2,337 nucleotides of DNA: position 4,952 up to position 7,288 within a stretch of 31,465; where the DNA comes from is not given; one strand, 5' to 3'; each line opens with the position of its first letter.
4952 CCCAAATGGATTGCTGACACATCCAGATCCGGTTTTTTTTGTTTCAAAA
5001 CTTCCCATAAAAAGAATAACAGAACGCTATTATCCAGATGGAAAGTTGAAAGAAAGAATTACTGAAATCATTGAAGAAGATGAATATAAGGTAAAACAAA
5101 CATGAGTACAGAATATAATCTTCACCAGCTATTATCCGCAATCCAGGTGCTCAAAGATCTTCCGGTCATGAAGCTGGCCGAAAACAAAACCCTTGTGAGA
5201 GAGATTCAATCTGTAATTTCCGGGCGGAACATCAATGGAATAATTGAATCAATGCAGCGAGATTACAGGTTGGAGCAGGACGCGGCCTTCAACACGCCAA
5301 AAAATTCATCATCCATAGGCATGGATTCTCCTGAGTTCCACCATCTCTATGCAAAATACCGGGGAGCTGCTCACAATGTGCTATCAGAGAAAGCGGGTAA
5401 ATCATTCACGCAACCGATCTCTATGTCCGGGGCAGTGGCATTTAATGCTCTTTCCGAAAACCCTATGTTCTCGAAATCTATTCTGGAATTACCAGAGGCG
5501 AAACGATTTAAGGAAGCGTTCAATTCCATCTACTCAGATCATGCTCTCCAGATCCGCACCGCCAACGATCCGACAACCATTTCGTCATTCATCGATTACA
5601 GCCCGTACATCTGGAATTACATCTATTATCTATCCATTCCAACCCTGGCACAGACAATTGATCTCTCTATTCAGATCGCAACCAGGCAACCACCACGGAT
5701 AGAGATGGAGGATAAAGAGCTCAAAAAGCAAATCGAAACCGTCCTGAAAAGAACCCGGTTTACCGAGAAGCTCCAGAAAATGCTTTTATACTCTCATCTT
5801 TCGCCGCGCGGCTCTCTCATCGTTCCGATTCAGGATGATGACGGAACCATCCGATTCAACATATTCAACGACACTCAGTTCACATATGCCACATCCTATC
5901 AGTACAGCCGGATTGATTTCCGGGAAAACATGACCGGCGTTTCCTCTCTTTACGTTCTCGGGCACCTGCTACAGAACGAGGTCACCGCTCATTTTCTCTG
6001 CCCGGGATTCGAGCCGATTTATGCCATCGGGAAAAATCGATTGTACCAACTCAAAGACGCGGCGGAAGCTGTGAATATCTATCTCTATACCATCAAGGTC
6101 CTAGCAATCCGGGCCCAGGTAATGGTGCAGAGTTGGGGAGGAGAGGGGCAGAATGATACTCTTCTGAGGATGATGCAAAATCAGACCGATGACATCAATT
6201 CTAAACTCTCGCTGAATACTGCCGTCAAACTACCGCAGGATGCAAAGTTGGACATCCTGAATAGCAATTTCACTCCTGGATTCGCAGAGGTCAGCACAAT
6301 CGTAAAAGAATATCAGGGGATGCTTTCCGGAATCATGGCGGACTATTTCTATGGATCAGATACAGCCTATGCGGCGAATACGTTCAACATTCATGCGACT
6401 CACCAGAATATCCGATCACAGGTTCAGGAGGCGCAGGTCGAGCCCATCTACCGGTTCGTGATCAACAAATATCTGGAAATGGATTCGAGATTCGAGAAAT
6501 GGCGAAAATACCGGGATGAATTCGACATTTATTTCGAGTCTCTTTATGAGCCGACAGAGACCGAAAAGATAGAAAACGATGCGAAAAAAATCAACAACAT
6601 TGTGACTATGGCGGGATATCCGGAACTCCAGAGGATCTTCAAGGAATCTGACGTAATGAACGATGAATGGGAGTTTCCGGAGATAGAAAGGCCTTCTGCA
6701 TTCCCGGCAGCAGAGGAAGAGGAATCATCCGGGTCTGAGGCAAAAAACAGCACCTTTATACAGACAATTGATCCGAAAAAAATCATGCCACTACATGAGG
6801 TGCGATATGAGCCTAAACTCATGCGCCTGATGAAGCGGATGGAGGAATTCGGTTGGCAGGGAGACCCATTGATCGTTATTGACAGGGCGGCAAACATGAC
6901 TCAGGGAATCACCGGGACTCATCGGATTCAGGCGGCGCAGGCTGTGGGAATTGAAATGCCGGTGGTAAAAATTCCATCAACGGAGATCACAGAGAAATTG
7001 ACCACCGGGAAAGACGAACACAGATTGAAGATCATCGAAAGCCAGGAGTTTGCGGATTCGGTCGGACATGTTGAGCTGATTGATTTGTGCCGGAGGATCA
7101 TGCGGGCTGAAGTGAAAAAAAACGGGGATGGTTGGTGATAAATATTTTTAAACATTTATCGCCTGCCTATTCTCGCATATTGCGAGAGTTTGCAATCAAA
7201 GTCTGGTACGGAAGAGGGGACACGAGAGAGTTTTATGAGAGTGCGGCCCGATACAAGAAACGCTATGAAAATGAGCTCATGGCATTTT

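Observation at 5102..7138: Portal protein carrying a C-terminal ParB-like domain, plus a separate ParB-like gene at 1154-1669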

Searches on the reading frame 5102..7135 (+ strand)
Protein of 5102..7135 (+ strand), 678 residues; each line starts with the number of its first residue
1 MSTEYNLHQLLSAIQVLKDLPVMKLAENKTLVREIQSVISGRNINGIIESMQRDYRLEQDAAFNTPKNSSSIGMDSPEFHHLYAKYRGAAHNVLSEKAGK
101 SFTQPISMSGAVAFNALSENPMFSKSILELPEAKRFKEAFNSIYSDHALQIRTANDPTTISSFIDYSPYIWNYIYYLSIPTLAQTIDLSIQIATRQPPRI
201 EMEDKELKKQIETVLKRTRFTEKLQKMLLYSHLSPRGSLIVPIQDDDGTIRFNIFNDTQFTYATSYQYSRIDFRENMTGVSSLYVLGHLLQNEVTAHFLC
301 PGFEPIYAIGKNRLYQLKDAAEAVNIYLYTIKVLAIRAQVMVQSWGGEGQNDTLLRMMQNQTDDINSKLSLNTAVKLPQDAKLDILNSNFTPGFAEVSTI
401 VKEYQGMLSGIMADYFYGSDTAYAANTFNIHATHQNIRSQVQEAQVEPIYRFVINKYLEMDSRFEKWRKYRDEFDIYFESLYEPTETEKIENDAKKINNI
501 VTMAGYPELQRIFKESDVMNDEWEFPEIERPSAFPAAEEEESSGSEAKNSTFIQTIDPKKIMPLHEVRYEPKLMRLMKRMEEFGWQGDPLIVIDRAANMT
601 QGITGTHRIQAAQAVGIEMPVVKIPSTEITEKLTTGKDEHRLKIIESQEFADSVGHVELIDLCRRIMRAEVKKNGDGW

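Call 3: search_protein_families(library=pfam, proteins=[window:5102-7135:+], max_evalue=1)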
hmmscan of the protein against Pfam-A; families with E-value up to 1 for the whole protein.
window:5102-7135:+ (678 aa): 2 families
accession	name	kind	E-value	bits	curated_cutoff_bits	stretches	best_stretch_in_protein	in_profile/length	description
PF06381.16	Phage_portal_3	-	6.4e-07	28.8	33.8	2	312-499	176-354/357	Phage portal protein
PF12979.12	DUF3863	-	0.08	12.2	27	0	401-441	120-163/349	Domain of Unknown Function with PDB structure (DUF3863)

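Call 4: search_protein_families(library=phrogs, proteins=[window:5102-7135:+], max_evalue=0.01)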
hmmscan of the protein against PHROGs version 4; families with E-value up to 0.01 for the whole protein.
window:5102-7135:+ (678 aa): 1 family
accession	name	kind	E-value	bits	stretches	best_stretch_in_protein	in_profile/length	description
phrog_146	-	head and packaging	8.3e-13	49.1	2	439-546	350-451/587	portal protein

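Call 6: find_homologous_proteins(query=window:5102-7135:+)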
Query window:5102-7135:+ (678 aa): 113 proteins with E <= 0.001 among 8000 candidates.
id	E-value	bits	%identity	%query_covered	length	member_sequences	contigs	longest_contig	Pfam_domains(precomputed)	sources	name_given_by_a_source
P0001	0.0e+0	1528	100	100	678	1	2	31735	PF06381.17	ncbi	-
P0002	0.0e+0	1065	69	100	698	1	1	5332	PF06381.17,PF02195.27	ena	-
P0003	0.0e+0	1048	68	100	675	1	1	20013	PF06381.17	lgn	-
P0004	0.0e+0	1046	68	100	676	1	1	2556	PF06381.17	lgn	-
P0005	0.0e+0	1037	67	100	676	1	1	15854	PF06381.17,PF02195.27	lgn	-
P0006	1.7e-290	983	64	100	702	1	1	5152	PF06381.17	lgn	-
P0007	2.1e-245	834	70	78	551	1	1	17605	-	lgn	-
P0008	3.7e-235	800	66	78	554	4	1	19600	-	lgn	-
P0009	1.0e-230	786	67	78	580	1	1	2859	PF06381.17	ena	-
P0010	1.4e-227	775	63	81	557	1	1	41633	PF06381.17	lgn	-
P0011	3.4e-226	771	63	80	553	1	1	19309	-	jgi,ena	-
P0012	1.7e-224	765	64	77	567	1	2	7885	PF06381.17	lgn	-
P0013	3.6e-223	761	65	78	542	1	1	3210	PF06381.17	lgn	-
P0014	6.7e-222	757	64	78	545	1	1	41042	-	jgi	jgi:hypothetical protein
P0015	4.4e-220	751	65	78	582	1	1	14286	PF06381.17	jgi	jgi:hypothetical protein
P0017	4.9e-219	747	61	81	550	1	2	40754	PF06381.17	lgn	-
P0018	5.7e-219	747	64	78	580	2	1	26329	PF06381.17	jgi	jgi:hypothetical protein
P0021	1.8e-215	735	64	78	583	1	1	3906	PF06381.17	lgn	-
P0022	2.7e-212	725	60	81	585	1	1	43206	PF06381.17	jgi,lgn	-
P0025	7.3e-209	713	58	79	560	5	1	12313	PF06381.17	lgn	-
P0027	4.4e-207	708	59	79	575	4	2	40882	PF06381.17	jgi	jgi:hypothetical protein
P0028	1.9e-204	699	59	77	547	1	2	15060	PF06381.17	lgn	-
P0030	2.4e-202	692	59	76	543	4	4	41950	PF06381.17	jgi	-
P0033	7.9e-201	687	56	81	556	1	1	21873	PF06381.17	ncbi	-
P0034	2.6e-198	679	57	78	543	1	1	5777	PF06381.17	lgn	-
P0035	3.7e-197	675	60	77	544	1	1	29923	PF06381.17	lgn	-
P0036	1.5e-195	669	58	78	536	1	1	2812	PF06381.17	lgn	-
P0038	9.6e-191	654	58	76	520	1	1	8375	PF06381.17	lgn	-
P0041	6.4e-186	638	55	78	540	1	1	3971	PF06381.17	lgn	-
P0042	1.4e-185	637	55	78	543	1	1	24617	PF06381.17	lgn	-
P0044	1.0e-183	630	57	78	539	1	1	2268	PF06381.17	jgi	jgi:hypothetical protein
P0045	3.1e-182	625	52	82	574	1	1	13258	PF06381.17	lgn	-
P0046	5.2e-182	625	54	78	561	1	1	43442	PF06381.17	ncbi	-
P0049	2.4e-180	619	54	77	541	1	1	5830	PF06381.17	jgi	jgi:hypothetical protein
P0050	3.9e-178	612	54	77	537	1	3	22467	PF06381.17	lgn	-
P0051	2.4e-177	609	51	81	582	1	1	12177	PF06381.17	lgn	-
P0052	9.5e-177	607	53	77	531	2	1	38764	PF06381.17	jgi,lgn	-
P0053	1.8e-175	603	54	78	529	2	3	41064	PF06381.17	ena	-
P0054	2.9e-175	602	55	77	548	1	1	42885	PF06381.17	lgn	-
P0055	1.2e-164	567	52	77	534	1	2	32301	PF06381.17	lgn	-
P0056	5.2e-159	549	50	78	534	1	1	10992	PF06381.17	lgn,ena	-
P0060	1.7e-156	540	50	77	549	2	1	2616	PF06381.17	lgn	-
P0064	6.4e-155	535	49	78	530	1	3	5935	PF06381.17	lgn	-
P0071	4.1e-151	523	49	77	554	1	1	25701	PF06381.17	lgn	-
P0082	1.6e-119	418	40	78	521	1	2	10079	PF06381.17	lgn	-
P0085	3.0e-101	358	35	77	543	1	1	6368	PF06381.17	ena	-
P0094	2.6e-96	342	35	80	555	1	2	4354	PF06381.17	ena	-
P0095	3.6e-96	341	34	82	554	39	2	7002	PF06381.17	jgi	jgi:hypothetical protein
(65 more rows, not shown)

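Call 9: find_encoding_contigs(protein=P0001, flank=10000, max_places=4)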
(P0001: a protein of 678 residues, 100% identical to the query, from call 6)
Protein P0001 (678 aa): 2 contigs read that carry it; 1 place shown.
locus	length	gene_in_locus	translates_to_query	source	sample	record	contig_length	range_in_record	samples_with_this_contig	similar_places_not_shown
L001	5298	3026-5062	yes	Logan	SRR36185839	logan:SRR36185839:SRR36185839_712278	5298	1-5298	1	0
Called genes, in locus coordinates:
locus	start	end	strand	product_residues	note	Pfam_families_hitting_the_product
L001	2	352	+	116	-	?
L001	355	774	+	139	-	PF18932:DUF5681 (weak)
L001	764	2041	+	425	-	PF03237:Terminase_6N, PF04466:Terminase_3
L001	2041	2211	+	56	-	-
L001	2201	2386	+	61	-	-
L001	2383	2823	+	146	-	-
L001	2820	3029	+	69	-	-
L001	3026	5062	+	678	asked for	PF06381:Phage_portal_3 (faint)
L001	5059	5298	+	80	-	?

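Call 16: find_encoding_contigs(protein=P0003, flank=10000, max_places=2)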
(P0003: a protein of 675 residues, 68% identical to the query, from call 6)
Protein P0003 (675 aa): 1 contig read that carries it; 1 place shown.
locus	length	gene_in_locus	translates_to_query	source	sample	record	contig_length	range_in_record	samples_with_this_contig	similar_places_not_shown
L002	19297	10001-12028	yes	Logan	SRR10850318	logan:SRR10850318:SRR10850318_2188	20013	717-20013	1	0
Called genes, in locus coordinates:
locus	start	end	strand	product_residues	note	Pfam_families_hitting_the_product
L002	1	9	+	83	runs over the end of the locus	-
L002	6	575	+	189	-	-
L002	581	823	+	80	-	-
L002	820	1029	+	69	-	-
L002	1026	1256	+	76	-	-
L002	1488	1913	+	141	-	-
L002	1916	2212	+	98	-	-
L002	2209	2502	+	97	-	-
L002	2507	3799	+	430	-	PF00535:Glycos_transf_2 (faint)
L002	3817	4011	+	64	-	-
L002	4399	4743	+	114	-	-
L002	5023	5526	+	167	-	-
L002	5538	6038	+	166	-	-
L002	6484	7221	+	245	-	-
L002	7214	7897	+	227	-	-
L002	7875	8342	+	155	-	-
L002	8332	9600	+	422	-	PF03237:Terminase_6N, PF04466:Terminase_3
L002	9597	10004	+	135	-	-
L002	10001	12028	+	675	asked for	PF06381:Phage_portal_3 (faint)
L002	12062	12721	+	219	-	PF04233:Phage_Mu_F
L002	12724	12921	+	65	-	-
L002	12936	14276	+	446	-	-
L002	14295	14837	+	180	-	-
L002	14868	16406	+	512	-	-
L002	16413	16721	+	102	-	-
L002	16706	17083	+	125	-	-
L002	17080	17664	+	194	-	-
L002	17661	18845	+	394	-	-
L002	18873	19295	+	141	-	?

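Call 17: find_encoding_contigs(protein=P0005, flank=10000, max_places=2)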
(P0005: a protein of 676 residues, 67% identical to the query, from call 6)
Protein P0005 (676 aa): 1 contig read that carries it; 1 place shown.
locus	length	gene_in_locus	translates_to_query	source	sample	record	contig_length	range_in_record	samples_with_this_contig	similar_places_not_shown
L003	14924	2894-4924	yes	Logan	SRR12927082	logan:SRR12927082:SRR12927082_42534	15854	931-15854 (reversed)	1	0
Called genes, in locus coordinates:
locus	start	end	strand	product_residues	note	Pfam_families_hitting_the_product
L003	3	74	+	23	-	?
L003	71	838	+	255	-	PF01531:Glyco_transf_11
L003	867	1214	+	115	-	-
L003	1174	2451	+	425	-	PF03237:Terminase_6N (weak), PF04466:Terminase_3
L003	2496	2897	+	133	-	-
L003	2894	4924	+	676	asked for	PF06381:Phage_portal_3 (faint), PF02195:ParB_N (faint)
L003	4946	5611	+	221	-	PF04233:Phage_Mu_F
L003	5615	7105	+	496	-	-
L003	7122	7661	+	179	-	-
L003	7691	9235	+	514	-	-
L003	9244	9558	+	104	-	-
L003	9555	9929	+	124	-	-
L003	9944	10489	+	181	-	-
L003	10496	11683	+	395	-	-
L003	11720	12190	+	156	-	-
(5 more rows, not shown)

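Call 18: find_encoding_contigs(protein=P0010, flank=10000, max_places=2)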
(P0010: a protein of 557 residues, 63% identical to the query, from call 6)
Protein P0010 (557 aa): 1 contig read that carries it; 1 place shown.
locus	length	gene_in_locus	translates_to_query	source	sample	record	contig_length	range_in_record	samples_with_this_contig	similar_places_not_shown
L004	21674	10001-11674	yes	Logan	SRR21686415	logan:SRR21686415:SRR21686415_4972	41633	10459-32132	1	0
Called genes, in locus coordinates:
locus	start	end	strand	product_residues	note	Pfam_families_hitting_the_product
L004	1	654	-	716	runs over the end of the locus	PF19263:DUF5906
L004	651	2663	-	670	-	PF00476:DNA_pol_A (faint)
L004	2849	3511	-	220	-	PF10991:Enc34_ssDNA-bd (weak)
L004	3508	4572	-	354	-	PF12705:PDDEXK_1, PF10926:DUF2800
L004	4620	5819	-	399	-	PF00270:DEAD (faint), PF00271:Helicase_C, PF13871:Helicase_C_4 (weak)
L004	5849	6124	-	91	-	-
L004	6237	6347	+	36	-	-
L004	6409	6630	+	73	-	-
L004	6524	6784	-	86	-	-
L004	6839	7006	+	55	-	-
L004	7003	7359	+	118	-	-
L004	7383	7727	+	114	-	PF18932:DUF5681 (weak)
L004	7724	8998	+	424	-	PF04466:Terminase_3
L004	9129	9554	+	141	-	-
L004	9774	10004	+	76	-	PF00908:dTDP_sugar_isom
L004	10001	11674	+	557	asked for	PF06381:Phage_portal_3 (faint)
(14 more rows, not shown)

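Call 43: find_encoding_contigs(protein=P0007, flank=6000, max_places=1)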
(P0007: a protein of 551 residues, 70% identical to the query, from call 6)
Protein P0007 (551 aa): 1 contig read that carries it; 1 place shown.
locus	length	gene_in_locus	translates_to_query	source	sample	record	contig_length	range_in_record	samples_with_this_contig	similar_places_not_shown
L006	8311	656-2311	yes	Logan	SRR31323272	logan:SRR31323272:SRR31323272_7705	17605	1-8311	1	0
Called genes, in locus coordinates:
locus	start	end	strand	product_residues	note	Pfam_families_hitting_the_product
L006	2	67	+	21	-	?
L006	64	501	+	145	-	-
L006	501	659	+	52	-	-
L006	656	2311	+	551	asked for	-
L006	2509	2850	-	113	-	-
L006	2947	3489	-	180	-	-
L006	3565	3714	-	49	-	-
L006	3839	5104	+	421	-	-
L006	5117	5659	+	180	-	-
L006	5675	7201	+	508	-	-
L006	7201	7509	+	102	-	-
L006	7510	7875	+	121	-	-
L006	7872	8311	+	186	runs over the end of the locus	-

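Call 44: find_encoding_contigs(protein=P0008, flank=6000, max_places=1)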
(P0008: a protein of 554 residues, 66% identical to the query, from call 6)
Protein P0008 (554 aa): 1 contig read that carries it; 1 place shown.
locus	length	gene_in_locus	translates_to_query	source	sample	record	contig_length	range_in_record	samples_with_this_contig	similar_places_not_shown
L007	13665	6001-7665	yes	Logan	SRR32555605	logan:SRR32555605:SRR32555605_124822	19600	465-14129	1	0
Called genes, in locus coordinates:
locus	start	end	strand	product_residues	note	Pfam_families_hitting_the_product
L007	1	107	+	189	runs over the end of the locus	?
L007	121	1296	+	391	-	PF08421:Methyltransf_13, PF13489:Methyltransf_23, PF08242:Methyltransf_12 (weak), PF08484:Methyltransf_14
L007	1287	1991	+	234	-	-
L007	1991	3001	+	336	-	PF01073:3Beta_HSD, PF01370:Epimerase, PF02719:Polysacc_synt_2, PF04321:RmlD_sub_bind, PF07993:NAD_binding_4, PF13460:NAD_binding_10, PF16363:GDP_Man_Dehyd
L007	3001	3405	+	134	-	-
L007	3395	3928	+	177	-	PF02195:ParB_N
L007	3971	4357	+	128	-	-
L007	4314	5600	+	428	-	PF03237:Terminase_6N, PF04466:Terminase_3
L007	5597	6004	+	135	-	-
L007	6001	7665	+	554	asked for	-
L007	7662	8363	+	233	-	PF04233:Phage_Mu_F (weak)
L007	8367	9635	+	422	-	-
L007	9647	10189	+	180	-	-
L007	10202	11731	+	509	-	-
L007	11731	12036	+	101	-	-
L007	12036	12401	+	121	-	-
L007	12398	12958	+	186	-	-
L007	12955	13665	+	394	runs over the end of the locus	-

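Call 69: predict_structure(alignment_id=A5)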
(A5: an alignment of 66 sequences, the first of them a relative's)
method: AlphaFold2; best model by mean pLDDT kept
length: 678 residues; sequences in the alignment: 66
mean_pLDDT: 77.1   pTM: 0.55
mean pLDDT of the five models: 77.1, 76.4, 74.8, 74.6, 71.8
residues with pLDDT >= 90: 214; 70-90: 292; 50-70: 83; < 50: 89
segments of 3 or more residues with pLDDT < 50: 65-70, 145-153, 155-165, 268-272, 342-352, 368-387, 532-548
pLDDT, mean of each block of 10 residues (from residue 1): 70 76 77 79 79 78 54 65 74 71 72 61 78 78 52 44 53 82 88 94 94 95 94 87 92 87 61 58 77 88 76 81 81 62 43 49 48 41 48 73 85 83 78 90 94 95 94 93 82 80 77 79 71 41 42 93 87 90 91 92 94 95 96 94 97 94 95 84
secondary structure, 60 per line:
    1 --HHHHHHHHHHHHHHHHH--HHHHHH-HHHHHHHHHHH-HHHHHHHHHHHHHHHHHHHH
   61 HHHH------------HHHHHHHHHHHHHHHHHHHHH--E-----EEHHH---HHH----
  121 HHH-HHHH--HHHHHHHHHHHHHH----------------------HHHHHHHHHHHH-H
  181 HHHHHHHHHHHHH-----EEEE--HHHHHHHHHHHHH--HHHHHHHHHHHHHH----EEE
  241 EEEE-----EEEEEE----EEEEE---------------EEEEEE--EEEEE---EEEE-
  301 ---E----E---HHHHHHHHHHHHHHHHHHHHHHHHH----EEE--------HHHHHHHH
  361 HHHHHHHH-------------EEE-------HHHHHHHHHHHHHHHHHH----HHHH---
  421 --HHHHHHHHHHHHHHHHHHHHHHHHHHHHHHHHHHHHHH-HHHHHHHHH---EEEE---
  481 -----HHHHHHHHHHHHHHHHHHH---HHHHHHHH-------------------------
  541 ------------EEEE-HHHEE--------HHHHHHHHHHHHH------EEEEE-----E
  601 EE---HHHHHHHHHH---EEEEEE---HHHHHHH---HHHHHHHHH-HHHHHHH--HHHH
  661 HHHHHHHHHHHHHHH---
elements in order (helices of 4 or more, strands of 3 or more residues): H3-19 H22-27 H29-39 H41-64 H77-97 H125-128 H131-144 H167-178 H180-193 E199-202 H205-217 H220-233 E238-244 E250-255 E260-264 E280-285 E288-292 E296-299 H313-337 E342-344 H353-368 E382-384 H392-409 H414-417 H423-460 H462-470 E474-477 H486-504 H508-515 E553-556 H571-583 E590-594 E600-602 H606-615 E619-624 H628-634 H638-646 H648-654 H657-675

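Call 71: fold_search(model_id=the predicted structure, library=pdb)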
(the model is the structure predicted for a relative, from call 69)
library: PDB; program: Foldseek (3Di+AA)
matches with E <= 10: 217; with E <= 0.001: 53
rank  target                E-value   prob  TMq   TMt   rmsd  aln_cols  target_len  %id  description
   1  9l01_M                5.3e-07  1.00  0.32  0.54   8.0       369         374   15  Cryo-EM structure of bacteriophage T1 portal-adaptor (released 2025-03-12)
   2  9kmh_ec               6.4e-07  1.00  0.33  0.55   9.1       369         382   16  The Composite Cryo-EM Structure of the Portal Vertex of Bacteriophage FCWL1 (released 2025-01-22)
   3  8hds_A                9.0e-07  1.00  0.35  0.51   8.5       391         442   14  Cyanophage Pam3 portal-adaptor (released 2023-01-18)
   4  9jlf_A                1.5e-06  1.00  0.32  0.54   9.6       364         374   15  Cryo-EM Structure of Bacteriophage FCWL1 head-to-tail interface (released 2025-01-22)
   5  9yin                  5.5e-06  1.00  0.29  0.47  11.1       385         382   12  Sf11 bacteriophage portal (released 2025-11-12)
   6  8fvh_O                5.8e-06  1.00  0.34  0.51   8.2       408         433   11  Pseudomonas phage E217 neck (portal, head-to-tail connector, collar and gateway proteins) (released 2023-07-26)
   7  8qqn_PA               8.1e-06  1.00  0.32  0.50   9.0       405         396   13  Portal protein of full Haloferax tailed virus 1. (released 2024-10-16)
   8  8v8b                  8.5e-06  1.00  0.24  0.32  16.7       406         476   11  Structure of 80alpha portal protein expressed in E. coli (released 2024-01-10)
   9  8qsi_PA               1.3e-05  1.00  0.32  0.49  10.0       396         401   12  Portal protein of empty Haloferax tailed virus 1. (released 2024-10-23)
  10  9mkb_BA               1.4e-05  1.00  0.33  0.42  12.3       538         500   11  Structure of the bacteriophage T4 portal-neck-tail complex (released 2025-12-24)
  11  8qsy_PK               1.5e-05  1.00  0.32  0.50   8.9       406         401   12  Portal capsid interface of full Haloferax tailed virus 1. (released 2024-10-23)
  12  9mkb_A0               1.6e-05  1.00  0.34  0.43  14.2       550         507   10  Structure of the bacteriophage T4 portal-neck-tail complex (released 2025-12-24)
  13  9mkb_A2               1.6e-05  1.00  0.32  0.40  13.7       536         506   12  Structure of the bacteriophage T4 portal-neck-tail complex (released 2025-12-24)
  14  8qsy_PH               2.0e-05  1.00  0.32  0.51   8.8       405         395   11  Portal capsid interface of full Haloferax tailed virus 1. (released 2024-10-23)
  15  8qsy_PI               2.1e-05  1.00  0.34  0.54  12.1       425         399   12  Portal capsid interface of full Haloferax tailed virus 1. (released 2024-10-23)
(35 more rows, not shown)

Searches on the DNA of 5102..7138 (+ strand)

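Call 5: search_dna_similar(query=window:5102-7138:+, collection=phages, mode=near, max_rows=20)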
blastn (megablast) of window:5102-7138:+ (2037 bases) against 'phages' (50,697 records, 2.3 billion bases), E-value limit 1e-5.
No match.
